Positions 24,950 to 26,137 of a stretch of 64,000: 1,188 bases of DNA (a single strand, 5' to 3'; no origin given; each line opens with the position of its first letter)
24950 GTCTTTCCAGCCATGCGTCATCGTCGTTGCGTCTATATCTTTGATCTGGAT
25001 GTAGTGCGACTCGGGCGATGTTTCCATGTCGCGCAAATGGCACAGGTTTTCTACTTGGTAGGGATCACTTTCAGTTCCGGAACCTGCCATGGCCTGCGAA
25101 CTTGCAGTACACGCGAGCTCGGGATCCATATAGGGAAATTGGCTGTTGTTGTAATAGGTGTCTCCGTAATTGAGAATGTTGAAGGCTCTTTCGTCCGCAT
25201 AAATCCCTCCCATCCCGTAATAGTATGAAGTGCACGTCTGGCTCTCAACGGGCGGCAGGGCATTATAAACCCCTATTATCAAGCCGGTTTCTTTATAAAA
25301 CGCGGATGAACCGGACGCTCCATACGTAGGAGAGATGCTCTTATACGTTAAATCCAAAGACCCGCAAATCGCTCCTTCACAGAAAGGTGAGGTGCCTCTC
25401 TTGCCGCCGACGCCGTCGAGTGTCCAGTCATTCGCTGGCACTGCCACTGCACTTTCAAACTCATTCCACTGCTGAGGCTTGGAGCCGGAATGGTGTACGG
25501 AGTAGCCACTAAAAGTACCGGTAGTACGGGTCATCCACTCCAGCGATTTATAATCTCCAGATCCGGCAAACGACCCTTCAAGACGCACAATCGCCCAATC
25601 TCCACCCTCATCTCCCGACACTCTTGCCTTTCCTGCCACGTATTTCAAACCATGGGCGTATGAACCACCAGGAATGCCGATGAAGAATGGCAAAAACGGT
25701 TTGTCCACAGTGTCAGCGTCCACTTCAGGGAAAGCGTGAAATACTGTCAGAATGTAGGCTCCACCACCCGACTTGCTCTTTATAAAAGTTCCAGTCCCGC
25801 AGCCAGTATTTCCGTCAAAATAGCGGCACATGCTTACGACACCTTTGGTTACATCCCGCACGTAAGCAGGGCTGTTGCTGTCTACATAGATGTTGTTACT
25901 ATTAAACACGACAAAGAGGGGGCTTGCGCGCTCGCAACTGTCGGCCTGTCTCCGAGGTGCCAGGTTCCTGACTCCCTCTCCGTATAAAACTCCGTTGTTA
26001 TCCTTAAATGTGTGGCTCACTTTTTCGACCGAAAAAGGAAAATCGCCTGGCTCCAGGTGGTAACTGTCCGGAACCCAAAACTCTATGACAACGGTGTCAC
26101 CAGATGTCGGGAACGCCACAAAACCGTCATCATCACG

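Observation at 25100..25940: Divergence between paralogs is concentrated in the protease domain while the stalk stays near-identical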

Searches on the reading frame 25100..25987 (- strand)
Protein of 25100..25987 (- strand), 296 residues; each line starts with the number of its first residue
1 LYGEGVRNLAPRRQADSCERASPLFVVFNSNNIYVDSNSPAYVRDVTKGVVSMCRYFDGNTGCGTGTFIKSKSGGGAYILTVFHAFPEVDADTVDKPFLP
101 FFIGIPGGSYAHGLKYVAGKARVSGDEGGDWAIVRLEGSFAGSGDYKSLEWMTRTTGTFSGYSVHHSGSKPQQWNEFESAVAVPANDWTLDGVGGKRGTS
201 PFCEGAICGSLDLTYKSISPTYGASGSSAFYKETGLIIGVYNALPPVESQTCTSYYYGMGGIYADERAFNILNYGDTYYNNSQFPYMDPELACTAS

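Call 35: search_solved_structures(query=A2, max_evalue=10, show_alignments=3)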
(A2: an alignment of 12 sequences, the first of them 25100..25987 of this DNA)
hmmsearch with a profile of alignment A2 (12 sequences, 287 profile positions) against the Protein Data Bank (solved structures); distinct sequences matched with E-value up to 10: 2.
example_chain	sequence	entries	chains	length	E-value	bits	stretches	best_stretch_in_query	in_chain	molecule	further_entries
7dvh_A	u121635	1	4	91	0.021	17.4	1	27-70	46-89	reDPBB_sym4 protein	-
4ovy_A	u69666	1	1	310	1.3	11.5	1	136-206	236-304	Haloacid dehalogenase domain protein hydrolase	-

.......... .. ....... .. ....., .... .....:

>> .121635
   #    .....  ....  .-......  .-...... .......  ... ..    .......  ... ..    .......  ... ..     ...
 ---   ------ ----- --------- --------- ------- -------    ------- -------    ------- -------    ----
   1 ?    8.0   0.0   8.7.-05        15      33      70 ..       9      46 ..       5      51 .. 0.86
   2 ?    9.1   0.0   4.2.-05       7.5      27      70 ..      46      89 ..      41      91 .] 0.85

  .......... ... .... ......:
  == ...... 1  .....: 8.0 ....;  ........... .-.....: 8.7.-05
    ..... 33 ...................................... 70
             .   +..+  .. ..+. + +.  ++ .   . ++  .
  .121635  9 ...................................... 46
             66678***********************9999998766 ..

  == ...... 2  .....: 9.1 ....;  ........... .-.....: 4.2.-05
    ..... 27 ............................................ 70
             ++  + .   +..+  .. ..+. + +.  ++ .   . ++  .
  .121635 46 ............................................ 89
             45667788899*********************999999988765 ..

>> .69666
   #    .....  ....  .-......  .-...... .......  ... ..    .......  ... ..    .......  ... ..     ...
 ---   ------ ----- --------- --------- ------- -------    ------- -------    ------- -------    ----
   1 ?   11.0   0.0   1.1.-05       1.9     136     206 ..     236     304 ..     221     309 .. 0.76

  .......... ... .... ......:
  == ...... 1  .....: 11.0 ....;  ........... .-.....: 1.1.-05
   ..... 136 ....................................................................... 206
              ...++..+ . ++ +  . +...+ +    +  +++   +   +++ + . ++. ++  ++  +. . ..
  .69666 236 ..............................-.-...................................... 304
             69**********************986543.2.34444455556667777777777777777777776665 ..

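Call 36: find_homologous_proteins(query=A2, max_evalue=0.001)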
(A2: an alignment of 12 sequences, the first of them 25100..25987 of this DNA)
Query A2 (12 sequences) (296 aa, profile of the alignment): 4 proteins with E <= 0.001 among 6589 candidates.
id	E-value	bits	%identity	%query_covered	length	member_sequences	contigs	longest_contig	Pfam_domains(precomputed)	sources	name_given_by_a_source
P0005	1.6e-77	279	67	62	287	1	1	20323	-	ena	-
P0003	3.0e-71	258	65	57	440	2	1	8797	PF07581.18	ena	-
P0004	8.8e-37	145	77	28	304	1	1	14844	PF07581.18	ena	-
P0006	1.3e-14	72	44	11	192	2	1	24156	-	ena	-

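Call 37: search_protein_families(library=pfam, alignment_id=A2, max_evalue=1)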
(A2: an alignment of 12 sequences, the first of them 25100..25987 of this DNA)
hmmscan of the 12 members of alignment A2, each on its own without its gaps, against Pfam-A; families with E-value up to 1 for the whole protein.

A. member 1, window:25100-25987:- (296 aa): 0 families

B. families by the number of members that match (of 12 scanned): 4 families
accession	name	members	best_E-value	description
PF13636.12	Methyltranf_PUA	3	0.0092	RNA-binding PUA-like domain of methyltransferase RsmF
PF13365.12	Trypsin_2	2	6.9e-06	Trypsin-like peptidase domain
PF00089.32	Trypsin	1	0.033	Trypsin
PF03825.22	Nuc_H_symport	1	0.11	Nucleoside H+ symporter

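Call 44: search_protein_representatives(alignment_id=A3)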
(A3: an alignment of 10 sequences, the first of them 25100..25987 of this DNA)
Query: 10 sequences, 635 profile positions. Proteins with E-value up to 0.001 (for the whole library): 7399; up to 1e-10: 1478; up to 1e-30: 158. The best 150 are listed.
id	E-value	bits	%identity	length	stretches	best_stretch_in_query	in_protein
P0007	0.0e+00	1154.2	-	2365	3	1-633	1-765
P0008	0.0e+00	1138.8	-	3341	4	1-631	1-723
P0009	0.0e+00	1035.1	-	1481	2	1-633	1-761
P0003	3.0e-171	587.6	-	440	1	340-635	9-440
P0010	6.8e-106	371.7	-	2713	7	509-614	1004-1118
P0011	1.6e-87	311.0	-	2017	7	506-614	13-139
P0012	3.6e-85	303.2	-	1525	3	51-488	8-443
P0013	3.6e-76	273.5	-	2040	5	507-610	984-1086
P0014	2.6e-74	267.4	-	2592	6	504-612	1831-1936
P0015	3.0e-72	260.5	-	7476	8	509-600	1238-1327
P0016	1.3e-65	238.6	-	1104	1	53-490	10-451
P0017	6.9e-65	236.2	-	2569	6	503-614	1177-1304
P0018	1.2e-64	235.4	-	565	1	37-396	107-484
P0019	3.1e-64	234.0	-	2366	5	508-609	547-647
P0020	3.6e-64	233.8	-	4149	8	509-626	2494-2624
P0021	4.6e-63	230.2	-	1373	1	50-489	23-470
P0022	1.4e-61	225.3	-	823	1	51-488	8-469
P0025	1.6e-58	215.2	-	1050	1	36-489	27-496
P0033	2.5e-51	191.4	-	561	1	62-489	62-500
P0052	1.7e-46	175.4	-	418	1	101-486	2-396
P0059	5.5e-44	167.2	-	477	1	57-488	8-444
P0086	1.0e-38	149.7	-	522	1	68-487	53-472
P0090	1.0e-37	146.5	-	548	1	55-487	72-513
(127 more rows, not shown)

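Call 45: search_protein_families(library=pfam, proteins=[P0012, P0016, P0018, P0021, P0022, P0025, P0033, P0059, P0086, P0090], max_evalue=0.01)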
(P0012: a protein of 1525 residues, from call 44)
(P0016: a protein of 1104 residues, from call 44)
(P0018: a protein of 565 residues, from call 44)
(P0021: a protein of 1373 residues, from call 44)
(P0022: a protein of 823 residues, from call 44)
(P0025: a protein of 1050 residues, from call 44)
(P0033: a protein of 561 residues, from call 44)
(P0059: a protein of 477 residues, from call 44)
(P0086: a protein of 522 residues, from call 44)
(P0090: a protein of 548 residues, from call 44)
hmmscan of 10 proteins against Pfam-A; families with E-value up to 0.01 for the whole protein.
P0012 (1525 aa): 3 families
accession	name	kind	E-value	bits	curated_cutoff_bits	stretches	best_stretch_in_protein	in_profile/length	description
PF07581.17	Glug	-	6.6e-10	39.2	20.5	0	850-873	4-28/28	The GLUG motif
PF17963.7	Big_9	-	0.00064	21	23.6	0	1214-1284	22-87/89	Bacterial Ig domain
PF01200.24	Ribosomal_S28e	-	0.0097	16.3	25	0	1228-1267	12-51/64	Ribosomal protein S28e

P0016 (1104 aa): 2 families
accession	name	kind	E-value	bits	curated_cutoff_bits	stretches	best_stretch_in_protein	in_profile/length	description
PF17963.7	Big_9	-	9.5e-07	30.1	23.6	0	798-864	26-87/89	Bacterial Ig domain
PF00089.32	Trypsin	-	0.0014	19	20.6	0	225-430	24-215/220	Trypsin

P0018 (565 aa): 0 families

P0021 (1373 aa): 2 families
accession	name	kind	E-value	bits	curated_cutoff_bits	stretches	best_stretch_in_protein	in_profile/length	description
PF04151.21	PPC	-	2e-09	38.6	25.9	1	766-836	1-67/70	Bacterial pre-peptidase C-terminal domain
PF03160.20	Calx-beta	-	2.3e-07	31.3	27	1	891-963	35-100/119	Calx-beta domain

P0022 (823 aa): 0 families

P0025 (1050 aa): 1 family
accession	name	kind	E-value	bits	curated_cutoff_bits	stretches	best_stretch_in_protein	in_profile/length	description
PF17963.7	Big_9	-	4.8e-06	27.8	23.6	0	853-924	15-85/89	Bacterial Ig domain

P0033 (561 aa): 0 families

P0059 (477 aa): 1 family
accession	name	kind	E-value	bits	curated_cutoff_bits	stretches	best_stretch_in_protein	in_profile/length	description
PF13365.12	Trypsin_2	-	9.3e-05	23.6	27.6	1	240-403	10-143/144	Trypsin-like peptidase domain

P0086 (522 aa): 1 family
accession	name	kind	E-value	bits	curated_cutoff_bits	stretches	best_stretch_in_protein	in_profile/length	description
PF13365.12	Trypsin_2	-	0.0003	22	27.6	1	259-433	1-141/144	Trypsin-like peptidase domain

P0090 (548 aa): 0 families

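Call 75: list_cluster_members(proteins=[P0007, P0008, P0009, P0012, P0021, P0052, P0090, P0059])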
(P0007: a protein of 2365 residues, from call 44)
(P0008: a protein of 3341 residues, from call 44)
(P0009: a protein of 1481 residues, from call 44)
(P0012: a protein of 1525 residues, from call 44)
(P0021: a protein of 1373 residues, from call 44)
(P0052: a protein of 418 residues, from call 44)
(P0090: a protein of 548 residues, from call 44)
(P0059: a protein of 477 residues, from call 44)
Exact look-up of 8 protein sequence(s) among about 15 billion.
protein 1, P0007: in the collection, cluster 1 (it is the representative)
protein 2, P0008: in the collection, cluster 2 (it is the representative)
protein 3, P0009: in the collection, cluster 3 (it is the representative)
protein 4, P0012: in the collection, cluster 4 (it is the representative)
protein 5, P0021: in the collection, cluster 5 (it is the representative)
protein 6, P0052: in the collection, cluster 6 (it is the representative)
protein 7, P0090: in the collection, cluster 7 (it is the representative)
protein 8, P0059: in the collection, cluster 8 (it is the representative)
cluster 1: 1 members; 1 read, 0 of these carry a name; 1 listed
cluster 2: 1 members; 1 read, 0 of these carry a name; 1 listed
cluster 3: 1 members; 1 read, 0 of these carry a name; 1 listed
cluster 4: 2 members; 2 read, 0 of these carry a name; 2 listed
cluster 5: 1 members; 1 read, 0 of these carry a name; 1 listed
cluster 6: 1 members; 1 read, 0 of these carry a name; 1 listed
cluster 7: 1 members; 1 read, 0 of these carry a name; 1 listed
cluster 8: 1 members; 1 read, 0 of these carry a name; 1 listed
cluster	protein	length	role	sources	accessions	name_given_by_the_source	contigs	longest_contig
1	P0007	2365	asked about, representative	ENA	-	-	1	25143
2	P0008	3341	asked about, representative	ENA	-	-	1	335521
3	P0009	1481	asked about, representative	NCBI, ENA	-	-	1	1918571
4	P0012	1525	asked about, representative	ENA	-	-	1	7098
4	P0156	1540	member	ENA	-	-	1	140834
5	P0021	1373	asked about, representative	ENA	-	-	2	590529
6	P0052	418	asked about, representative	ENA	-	-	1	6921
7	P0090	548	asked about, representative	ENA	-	-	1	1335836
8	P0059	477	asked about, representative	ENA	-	-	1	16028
